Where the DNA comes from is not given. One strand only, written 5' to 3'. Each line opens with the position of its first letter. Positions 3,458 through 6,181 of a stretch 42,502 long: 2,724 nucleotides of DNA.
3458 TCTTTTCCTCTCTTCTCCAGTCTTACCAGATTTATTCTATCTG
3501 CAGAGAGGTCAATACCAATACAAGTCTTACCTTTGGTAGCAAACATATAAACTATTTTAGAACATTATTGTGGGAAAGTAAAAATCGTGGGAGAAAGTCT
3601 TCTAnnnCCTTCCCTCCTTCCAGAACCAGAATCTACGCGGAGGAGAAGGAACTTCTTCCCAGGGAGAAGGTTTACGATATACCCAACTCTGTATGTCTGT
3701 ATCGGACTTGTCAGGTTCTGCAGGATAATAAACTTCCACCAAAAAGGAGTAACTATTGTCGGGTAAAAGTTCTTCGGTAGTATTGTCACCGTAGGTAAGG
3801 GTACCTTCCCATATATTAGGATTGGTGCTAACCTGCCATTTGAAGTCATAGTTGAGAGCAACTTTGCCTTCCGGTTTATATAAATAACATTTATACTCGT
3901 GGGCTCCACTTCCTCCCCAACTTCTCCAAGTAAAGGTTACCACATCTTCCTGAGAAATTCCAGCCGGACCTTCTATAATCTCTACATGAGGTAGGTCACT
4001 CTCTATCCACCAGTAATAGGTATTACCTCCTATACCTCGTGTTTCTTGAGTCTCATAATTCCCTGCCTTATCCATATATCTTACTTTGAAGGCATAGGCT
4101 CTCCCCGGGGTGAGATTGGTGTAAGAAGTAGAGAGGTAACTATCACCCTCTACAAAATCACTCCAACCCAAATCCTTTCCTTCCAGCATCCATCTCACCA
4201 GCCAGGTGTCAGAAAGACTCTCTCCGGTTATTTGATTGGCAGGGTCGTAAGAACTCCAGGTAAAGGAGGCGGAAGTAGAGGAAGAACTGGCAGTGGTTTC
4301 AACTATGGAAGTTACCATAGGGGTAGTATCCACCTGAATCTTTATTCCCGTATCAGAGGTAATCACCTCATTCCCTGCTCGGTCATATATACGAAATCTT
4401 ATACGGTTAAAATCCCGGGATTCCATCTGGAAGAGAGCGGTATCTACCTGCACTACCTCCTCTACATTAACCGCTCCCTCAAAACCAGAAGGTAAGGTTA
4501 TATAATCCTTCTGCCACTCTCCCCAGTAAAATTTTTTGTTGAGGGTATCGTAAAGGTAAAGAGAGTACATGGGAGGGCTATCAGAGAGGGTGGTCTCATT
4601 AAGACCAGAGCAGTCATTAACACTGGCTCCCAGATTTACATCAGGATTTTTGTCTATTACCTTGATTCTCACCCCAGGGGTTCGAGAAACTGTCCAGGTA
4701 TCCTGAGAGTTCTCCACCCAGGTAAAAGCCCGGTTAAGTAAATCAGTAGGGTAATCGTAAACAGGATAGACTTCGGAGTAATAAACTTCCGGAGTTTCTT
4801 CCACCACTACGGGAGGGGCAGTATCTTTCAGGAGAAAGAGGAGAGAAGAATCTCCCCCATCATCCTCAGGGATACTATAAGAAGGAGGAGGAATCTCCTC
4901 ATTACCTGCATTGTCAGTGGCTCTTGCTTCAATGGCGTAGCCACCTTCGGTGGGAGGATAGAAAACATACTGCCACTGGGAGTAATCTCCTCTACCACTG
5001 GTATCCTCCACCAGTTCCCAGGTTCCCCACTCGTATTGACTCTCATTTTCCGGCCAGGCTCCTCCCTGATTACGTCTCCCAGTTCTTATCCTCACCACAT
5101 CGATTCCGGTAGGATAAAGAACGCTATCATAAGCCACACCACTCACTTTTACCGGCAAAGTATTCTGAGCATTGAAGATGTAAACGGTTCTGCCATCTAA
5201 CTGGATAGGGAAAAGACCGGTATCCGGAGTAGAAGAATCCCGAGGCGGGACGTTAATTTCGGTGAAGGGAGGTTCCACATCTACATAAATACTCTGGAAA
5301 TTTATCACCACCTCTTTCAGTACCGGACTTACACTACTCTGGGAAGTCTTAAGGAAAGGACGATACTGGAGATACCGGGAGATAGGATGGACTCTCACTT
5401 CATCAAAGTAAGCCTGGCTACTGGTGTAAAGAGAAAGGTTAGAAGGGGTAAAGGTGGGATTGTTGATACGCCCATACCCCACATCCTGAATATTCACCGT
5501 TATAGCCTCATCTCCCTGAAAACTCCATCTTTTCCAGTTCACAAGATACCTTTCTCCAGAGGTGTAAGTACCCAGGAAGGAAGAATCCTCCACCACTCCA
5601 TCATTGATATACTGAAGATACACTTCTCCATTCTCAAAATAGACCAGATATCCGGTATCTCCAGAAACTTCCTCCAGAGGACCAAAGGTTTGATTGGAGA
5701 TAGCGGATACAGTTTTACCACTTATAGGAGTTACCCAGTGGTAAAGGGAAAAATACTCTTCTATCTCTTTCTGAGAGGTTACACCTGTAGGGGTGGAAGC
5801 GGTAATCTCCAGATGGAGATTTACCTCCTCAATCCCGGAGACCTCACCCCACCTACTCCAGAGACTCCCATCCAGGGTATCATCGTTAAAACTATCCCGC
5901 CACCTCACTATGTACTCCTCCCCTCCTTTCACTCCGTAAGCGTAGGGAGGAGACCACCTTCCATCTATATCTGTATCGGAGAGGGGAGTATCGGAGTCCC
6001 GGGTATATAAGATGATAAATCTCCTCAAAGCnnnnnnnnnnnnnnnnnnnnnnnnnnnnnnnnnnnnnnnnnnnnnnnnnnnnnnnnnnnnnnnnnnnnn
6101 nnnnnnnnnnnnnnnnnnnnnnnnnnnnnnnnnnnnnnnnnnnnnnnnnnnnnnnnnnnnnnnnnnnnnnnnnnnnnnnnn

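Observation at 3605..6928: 1107-aa secreted LamG plus Ig/Fn3-repeat protein occupying the PilY1 slot, with its own sigma-54 promoter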

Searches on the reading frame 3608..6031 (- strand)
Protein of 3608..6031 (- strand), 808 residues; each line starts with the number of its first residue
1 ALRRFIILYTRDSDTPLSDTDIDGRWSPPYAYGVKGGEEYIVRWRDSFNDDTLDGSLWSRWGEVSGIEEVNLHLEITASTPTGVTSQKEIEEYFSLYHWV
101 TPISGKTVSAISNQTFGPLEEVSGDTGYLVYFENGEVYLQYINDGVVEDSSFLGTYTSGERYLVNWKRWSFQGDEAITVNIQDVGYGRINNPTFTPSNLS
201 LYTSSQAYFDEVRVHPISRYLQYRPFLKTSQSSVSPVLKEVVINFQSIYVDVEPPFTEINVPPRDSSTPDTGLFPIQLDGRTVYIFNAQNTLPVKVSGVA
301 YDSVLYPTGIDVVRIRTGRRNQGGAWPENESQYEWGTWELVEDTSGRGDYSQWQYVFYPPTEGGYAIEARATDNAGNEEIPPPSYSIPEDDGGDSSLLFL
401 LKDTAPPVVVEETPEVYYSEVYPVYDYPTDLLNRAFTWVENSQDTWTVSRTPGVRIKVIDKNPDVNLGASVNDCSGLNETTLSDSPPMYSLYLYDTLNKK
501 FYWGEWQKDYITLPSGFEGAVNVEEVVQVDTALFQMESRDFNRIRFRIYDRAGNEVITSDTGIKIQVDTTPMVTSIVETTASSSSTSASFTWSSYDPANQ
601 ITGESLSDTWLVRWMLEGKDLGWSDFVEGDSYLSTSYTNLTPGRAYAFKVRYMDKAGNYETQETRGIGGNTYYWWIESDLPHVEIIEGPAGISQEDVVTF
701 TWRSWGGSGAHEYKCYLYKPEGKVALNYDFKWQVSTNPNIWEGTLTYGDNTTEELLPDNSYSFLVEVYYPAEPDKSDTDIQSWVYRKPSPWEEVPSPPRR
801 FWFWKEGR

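Call 43: search_protein_representatives(alignment_id=A2)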
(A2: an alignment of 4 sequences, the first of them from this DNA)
Query: 4 sequences, 814 profile positions. Proteins with E-value up to 0.001 (for the whole library): 572; up to 1e-10: 146; up to 1e-30: 19. The best 150 are listed.
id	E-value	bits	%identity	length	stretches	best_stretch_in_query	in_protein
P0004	0.0e+00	1563.4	-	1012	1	1-814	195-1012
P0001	0.0e+00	1340.0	-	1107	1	1-814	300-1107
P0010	3.1e-167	574.5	-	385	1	467-814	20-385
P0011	1.8e-139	482.6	-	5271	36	644-792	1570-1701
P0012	6.3e-109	381.6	-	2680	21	492-574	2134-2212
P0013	8.2e-104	364.7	-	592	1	2-269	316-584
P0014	7.9e-56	206.0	-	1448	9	455-600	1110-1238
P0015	3.1e-53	197.4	-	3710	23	650-722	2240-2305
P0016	1.3e-50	188.7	-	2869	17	641-728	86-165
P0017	2.2e-49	184.7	-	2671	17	646-728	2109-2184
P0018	2.1e-47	178.1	-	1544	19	646-720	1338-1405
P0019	2.8e-44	167.8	-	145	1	665-814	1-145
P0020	8.1e-42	159.6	-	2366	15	647-716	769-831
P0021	4.3e-38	147.3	-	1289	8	489-573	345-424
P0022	4.0e-37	144.1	-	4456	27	645-727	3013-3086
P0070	7.7e-17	77.0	-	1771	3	22-519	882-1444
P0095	2.2e-14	68.9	-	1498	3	26-516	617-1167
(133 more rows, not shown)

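Call 52: find_homologous_proteins(query=A5, max_evalue=1e-10)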
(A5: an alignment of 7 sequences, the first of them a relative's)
Query A5 (7 sequences) (1771 aa, profile of the alignment): 164 proteins with E <= 1e-10 among 8000 candidates; the best 120 are listed.
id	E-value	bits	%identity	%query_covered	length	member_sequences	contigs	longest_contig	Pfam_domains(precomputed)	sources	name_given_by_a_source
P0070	0.0e+0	1730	100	100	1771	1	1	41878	PF06439.19,PF13385.14,PF10102.15,PF02210.32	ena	-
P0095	0.0e+0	1516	54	80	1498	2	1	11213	PF13385.14,PF02210.32,PF00054.31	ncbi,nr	ncbi:laminin G domain-containing protein, partial [bacterium]|nr:laminin G domain-containing protein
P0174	0.0e+0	1237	53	80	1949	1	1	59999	PF07953.21,PF13385.14,PF02973.23,PF02210.32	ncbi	ncbi:MAG: LamG domain-containing protein [bacterium]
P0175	0.0e+0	1165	51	78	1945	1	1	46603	PF07953.21,PF13385.14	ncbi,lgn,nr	ncbi:LamG domain-containing protein [bacterium]|nr:LamG domain-containing protein [bacterium]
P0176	0.0e+0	1163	49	87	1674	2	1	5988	PF07495.20,PF06439.19,PF13385.14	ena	-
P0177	0.0e+0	1146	50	78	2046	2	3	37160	PF07953.21,PF13385.14,PF02210.32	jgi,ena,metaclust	metaclust:\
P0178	0.0e+0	1128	50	80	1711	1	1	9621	PF06439.19,PF13385.14,PF02210.32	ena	-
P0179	0.0e+0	1100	48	68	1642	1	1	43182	PF13385.14,PF02210.32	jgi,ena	-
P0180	0.0e+0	1099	51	78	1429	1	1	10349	PF13385.14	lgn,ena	-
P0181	0.0e+0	1092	52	78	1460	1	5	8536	PF13385.14,PF02210.32,PF00054.31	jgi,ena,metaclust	metaclust:\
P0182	3.5e-294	997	47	78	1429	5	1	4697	PF13385.14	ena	-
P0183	2.5e-283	961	51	78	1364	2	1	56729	PF07953.21,PF13385.14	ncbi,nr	ncbi:MAG: LamG domain-containing protein [bacterium]|nr:LamG domain-containing protein [bacterium]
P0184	4.7e-283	960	48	78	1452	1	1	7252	PF13385.14,PF02210.32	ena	-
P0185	5.8e-141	490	28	25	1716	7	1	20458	PF07953.21,PF13385.14,PF10102.15,PF02210.32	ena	-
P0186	4.7e-134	467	27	26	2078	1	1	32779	PF06439.19,PF00354.25,PF13385.14,PF02973.23,PF10102.15,PF02210.32,PF00054.31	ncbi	-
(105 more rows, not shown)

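Call 53: find_encoding_contigs(protein=P0070, flank=10000, max_places=2)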
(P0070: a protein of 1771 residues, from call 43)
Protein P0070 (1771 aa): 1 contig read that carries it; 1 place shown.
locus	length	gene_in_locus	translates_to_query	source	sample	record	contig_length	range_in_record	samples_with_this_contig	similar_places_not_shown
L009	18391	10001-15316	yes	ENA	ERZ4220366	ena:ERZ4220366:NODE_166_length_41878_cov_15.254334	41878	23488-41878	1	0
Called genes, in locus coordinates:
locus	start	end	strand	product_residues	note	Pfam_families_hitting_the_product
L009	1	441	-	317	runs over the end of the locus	PF04055:Radical_SAM, PF13186:SPASM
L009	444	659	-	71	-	-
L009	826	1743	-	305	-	-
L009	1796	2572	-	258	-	-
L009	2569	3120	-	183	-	-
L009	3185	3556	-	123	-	PF01850:PIN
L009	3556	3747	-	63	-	PF09957:VapB_antitoxin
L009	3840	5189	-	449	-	PF00202:Aminotran_3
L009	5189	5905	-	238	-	PF01177:Asp_Glu_race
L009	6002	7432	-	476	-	PF14691:Fer4_20, PF01262:AlaDh_PNT_C (faint), PF01266:DAO (faint), PF01946:Thi4 (weak), PF03486:HI0933_like (faint), PF07992:Pyr_redox_2, PF13450:NAD_binding_8 (weak), PF00070:Pyr_redox (weak), +1 more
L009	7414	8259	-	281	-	PF10418:DHODB_Fe-S_bind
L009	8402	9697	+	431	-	PF06245:DUF1015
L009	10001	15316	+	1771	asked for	PF10102:DUF2341, PF13385:Laminin_G_3, PF02210:Laminin_G_2 (faint), PF13385:Laminin_G_3, PF06439:3keto-disac_hyd (weak)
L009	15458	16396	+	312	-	PF00106:adh_short (weak), PF01073:3Beta_HSD, PF01370:Epimerase, PF02719:Polysacc_synt_2, PF04321:RmlD_sub_bind, PF16363:GDP_Man_Dehyd, PF07993:NAD_binding_4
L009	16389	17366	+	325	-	PF19300:BPD_transp_1_N, PF00528:BPD_transp_1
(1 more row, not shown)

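Call 54: find_encoding_contigs(protein=P0174, flank=10000, max_places=2)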
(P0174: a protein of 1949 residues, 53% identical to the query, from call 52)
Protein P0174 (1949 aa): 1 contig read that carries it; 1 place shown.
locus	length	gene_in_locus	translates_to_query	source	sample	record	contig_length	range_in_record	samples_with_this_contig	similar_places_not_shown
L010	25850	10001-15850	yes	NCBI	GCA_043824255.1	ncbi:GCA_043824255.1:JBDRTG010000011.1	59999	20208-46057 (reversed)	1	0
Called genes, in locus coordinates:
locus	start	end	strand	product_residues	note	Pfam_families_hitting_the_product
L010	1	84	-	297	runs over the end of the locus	PF00892:EamA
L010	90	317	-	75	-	-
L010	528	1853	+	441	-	PF04734:Ceramidase_alk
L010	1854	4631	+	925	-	PF04389:Peptidase_M28 (weak), PF02522:Antibiotic_NAT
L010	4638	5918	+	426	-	PF00155:Aminotran_1_2 (weak), PF01041:DegT_DnrJ_EryC1, PF00266:Aminotran_5 (weak), PF01053:Cys_Met_Meta_PP (weak)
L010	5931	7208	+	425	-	PF06245:DUF1015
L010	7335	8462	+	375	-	PF00534:Glycos_transf_1, PF13692:Glyco_trans_1_4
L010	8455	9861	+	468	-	PF13727:CoA_binding_3, PF02397:Bac_transf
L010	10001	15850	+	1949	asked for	PF07953:Toxin_R_bind_N, PF13385:Laminin_G_3, PF02210:Laminin_G_2 (faint), PF02973:Sialidase (faint), PF13385:Laminin_G_3, PF07953:Toxin_R_bind_N, PF13385:Laminin_G_3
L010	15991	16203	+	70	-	PF15919:HicB_lk_antitox, PF15970:HicB-like_2 (weak)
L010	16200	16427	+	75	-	PF07927:HicA_toxin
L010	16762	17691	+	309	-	PF01073:3Beta_HSD, PF01370:Epimerase, PF02719:Polysacc_synt_2, PF04321:RmlD_sub_bind, PF16363:GDP_Man_Dehyd, PF07993:NAD_binding_4 (weak)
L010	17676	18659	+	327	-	PF19300:BPD_transp_1_N, PF00528:BPD_transp_1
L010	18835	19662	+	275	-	PF12911:OppC_N, PF00528:BPD_transp_1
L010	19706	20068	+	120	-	PF07238:PilZ (weak)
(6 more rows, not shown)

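Call 55: find_encoding_contigs(protein=P0179, flank=10000, max_places=2)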
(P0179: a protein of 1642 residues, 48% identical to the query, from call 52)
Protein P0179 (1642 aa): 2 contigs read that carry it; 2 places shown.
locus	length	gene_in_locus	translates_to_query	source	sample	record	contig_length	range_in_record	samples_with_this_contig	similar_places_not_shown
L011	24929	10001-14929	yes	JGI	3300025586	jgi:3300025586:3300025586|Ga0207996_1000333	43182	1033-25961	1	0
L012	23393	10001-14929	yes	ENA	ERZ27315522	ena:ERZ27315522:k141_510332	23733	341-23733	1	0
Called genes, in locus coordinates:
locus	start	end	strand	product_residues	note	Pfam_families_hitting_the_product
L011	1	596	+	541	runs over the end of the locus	?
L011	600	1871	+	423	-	PF28597:T2SSF_N, PF00482:T2SSF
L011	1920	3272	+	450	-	PF00072:Response_reg, PF07728:AAA_5 (faint), PF00158:Sigma54_activat, PF14532:Sigma54_activ_2, PF25601:AAA_lid_14, PF02954:HTH_8 (weak)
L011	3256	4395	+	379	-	PF00512:HisKA, PF14501:HATPase_c_5 (faint), PF02518:HATPase_c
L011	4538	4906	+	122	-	PF07963:N_methyl, PF08334:T2SSG (weak)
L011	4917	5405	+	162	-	PF07963:N_methyl (weak), PF08334:T2SSG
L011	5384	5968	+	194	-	PF07963:N_methyl (faint), PF12019:GspH (weak)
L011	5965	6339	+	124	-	PF07963:N_methyl (weak)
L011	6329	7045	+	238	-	-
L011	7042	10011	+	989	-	-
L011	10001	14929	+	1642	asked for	PF13385:Laminin_G_3, PF02210:Laminin_G_2 (weak)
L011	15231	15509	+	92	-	PF04014:MazE_antitoxin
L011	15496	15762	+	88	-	-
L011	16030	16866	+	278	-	PF03462:PCRF, PF00472:RF-1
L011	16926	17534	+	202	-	PF16697:Yop-YscD_cpl, PF00498:FHA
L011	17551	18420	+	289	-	PF00701:DHDPS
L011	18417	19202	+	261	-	PF01113:DapB_N, PF05173:DapB_C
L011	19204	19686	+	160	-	PF01288:HPPK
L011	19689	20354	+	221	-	PF01712:dNK, PF13238:AAA_18, PF02223:Thymidylate_kin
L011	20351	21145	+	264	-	PF02548:Pantoate_transf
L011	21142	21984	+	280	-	PF02569:Pantoate_ligase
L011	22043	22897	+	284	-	PF01063:Aminotran_4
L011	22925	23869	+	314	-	PF13793:Pribosyltran_N, PF00156:Pribosyltran, PF14681:UPRTase (weak), PF14572:Pribosyl_synth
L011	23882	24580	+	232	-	PF01386:Ribosomal_L25p, PF14693:Ribosomal_TL5_C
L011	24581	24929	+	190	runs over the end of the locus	PF01195:Pept_tRNA_hydro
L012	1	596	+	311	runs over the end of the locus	?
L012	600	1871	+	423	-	PF28597:T2SSF_N, PF00482:T2SSF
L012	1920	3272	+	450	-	PF00072:Response_reg, PF07728:AAA_5 (faint), PF00158:Sigma54_activat, PF14532:Sigma54_activ_2, PF25601:AAA_lid_14, PF02954:HTH_8 (weak)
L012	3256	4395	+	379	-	PF00512:HisKA, PF14501:HATPase_c_5 (faint), PF02518:HATPase_c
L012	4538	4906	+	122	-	PF07963:N_methyl, PF08334:T2SSG (weak)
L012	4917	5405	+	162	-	PF07963:N_methyl (weak), PF08334:T2SSG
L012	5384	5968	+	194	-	PF07963:N_methyl (faint), PF12019:GspH (weak)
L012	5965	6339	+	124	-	PF07963:N_methyl (weak)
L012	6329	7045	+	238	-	-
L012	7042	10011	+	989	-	-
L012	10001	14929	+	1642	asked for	PF13385:Laminin_G_3, PF02210:Laminin_G_2 (weak)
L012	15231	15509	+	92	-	PF04014:MazE_antitoxin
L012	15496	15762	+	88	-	-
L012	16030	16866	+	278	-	PF03462:PCRF, PF00472:RF-1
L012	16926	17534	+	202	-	PF16697:Yop-YscD_cpl, PF00498:FHA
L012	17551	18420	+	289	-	PF00701:DHDPS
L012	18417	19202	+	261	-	PF01113:DapB_N, PF05173:DapB_C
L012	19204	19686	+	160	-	PF01288:HPPK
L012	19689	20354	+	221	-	PF01712:dNK, PF13238:AAA_18, PF02223:Thymidylate_kin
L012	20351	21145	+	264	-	PF02548:Pantoate_transf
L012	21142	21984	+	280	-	PF02569:Pantoate_ligase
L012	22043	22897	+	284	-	PF01063:Aminotran_4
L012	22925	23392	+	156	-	?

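Call 56: find_encoding_contigs(protein=P0175, flank=10000, max_places=1)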
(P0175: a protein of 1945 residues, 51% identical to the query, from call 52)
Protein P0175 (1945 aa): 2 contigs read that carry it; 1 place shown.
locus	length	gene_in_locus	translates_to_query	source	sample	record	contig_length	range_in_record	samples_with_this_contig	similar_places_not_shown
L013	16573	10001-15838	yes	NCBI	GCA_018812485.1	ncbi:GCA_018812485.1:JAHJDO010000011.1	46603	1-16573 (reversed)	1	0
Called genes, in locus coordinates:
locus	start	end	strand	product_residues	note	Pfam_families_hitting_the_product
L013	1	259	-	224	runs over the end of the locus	PF01177:Asp_Glu_race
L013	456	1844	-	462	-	PF14691:Fer4_20, PF01262:AlaDh_PNT_C (faint), PF01266:DAO (faint), PF01946:Thi4 (faint), PF07992:Pyr_redox_2, PF13738:Pyr_redox_3 (faint), PF13450:NAD_binding_8 (weak), PF00070:Pyr_redox (weak)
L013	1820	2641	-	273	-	PF10418:DHODB_Fe-S_bind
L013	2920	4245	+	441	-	PF04734:Ceramidase_alk (weak)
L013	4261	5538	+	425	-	PF01041:DegT_DnrJ_EryC1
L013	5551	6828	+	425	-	PF06245:DUF1015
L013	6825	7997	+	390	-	PF00534:Glycos_transf_1, PF13692:Glyco_trans_1_4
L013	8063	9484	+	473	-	PF13727:CoA_binding_3, PF02397:Bac_transf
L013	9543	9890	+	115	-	PF05635:23S_rRNA_IVP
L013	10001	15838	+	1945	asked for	PF07953:Toxin_R_bind_N (faint), PF13385:Laminin_G_3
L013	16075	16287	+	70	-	PF15919:HicB_lk_antitox, PF15970:HicB-like_2 (weak)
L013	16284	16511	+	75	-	PF07927:HicA_toxin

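Call 57: find_encoding_contigs(protein=P0183, flank=10000, max_places=1)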
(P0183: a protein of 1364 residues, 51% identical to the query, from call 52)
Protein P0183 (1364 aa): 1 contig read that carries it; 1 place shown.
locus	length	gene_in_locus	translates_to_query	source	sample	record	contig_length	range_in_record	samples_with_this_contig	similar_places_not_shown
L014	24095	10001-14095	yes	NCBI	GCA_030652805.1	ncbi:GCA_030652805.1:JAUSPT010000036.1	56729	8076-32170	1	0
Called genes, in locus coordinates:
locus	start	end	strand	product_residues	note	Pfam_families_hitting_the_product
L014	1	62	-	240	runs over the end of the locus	PF01177:Asp_Glu_race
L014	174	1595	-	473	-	PF14691:Fer4_20, PF01262:AlaDh_PNT_C (faint), PF01946:Thi4 (faint), PF07992:Pyr_redox_2, PF13450:NAD_binding_8 (weak), PF13738:Pyr_redox_3 (faint), PF00070:Pyr_redox (weak)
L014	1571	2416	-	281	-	PF10418:DHODB_Fe-S_bind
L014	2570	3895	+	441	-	PF04734:Ceramidase_alk (weak)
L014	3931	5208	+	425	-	PF00155:Aminotran_1_2 (weak), PF01041:DegT_DnrJ_EryC1, PF01053:Cys_Met_Meta_PP (faint)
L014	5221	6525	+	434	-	PF06245:DUF1015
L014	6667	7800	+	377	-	PF00534:Glycos_transf_1, PF13692:Glyco_trans_1_4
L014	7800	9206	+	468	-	PF13727:CoA_binding_3, PF02397:Bac_transf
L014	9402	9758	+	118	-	PF05635:23S_rRNA_IVP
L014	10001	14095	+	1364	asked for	PF07953:Toxin_R_bind_N (weak), PF13385:Laminin_G_3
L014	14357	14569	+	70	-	PF15919:HicB_lk_antitox, PF15970:HicB-like_2 (weak)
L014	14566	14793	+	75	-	PF07927:HicA_toxin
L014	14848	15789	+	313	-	PF01073:3Beta_HSD, PF01370:Epimerase, PF02719:Polysacc_synt_2, PF04321:RmlD_sub_bind, PF16363:GDP_Man_Dehyd, PF07993:NAD_binding_4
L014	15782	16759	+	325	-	PF19300:BPD_transp_1_N, PF00528:BPD_transp_1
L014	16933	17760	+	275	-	PF12911:OppC_N, PF00528:BPD_transp_1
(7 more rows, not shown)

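Call 58: find_encoding_contigs(protein=P0177, flank=10000, max_places=1)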
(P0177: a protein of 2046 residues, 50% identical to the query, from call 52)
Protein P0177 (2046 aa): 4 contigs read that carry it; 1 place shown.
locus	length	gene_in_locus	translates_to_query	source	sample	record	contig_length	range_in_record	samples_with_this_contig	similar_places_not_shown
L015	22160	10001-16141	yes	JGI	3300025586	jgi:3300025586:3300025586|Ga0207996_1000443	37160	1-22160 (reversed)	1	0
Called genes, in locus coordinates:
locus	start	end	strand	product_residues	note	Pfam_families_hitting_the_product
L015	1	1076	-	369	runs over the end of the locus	PF00155:Aminotran_1_2, PF01041:DegT_DnrJ_EryC1, PF01053:Cys_Met_Meta_PP (weak), PF01212:Beta_elim_lyase (weak)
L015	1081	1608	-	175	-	PF00578:AhpC-TSA, PF08534:Redoxin, PF13905:Thioredoxin_8 (weak)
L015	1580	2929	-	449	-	PF00202:Aminotran_3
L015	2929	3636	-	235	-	PF01177:Asp_Glu_race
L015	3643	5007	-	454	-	PF14691:Fer4_20, PF01266:DAO (faint), PF01946:Thi4 (weak), PF07992:Pyr_redox_2, PF13450:NAD_binding_8 (weak), PF13738:Pyr_redox_3 (faint), PF00070:Pyr_redox (weak)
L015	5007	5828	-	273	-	PF10418:DHODB_Fe-S_bind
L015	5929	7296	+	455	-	PF06245:DUF1015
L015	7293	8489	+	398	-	PF00534:Glycos_transf_1, PF13692:Glyco_trans_1_4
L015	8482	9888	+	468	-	PF13727:CoA_binding_3, PF02397:Bac_transf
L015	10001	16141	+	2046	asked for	PF02210:Laminin_G_2 (faint), PF13385:Laminin_G_3, PF07953:Toxin_R_bind_N (weak), PF13385:Laminin_G_3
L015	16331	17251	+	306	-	PF01073:3Beta_HSD, PF01370:Epimerase, PF02719:Polysacc_synt_2, PF04321:RmlD_sub_bind, PF16363:GDP_Man_Dehyd, PF07993:NAD_binding_4 (weak)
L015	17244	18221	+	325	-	PF19300:BPD_transp_1_N, PF00528:BPD_transp_1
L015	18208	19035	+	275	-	PF12911:OppC_N, PF00528:BPD_transp_1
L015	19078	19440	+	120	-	PF07238:PilZ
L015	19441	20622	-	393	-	PF00155:Aminotran_1_2, PF01053:Cys_Met_Meta_PP (weak)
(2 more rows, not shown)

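Call 75: find_encoding_contigs(protein=P0180, flank=10000, max_places=2)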
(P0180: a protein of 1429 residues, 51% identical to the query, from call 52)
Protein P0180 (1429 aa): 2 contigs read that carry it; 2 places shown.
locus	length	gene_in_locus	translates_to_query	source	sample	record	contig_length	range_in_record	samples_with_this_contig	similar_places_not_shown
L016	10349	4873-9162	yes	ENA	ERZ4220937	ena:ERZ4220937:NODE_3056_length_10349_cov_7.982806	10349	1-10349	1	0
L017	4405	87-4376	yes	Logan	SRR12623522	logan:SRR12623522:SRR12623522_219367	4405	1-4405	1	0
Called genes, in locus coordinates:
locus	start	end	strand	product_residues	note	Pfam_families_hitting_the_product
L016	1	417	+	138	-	?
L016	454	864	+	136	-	-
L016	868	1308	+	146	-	PF08937:ThsB_TIR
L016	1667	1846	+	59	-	-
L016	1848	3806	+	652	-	PF00932:LTD (weak)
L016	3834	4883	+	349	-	-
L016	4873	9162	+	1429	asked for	PF13385:Laminin_G_3 (faint)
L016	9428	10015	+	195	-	PF16697:Yop-YscD_cpl, PF00498:FHA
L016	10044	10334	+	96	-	PF08299:Bac_DnaA_C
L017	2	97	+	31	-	?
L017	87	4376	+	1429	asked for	PF13385:Laminin_G_3 (faint)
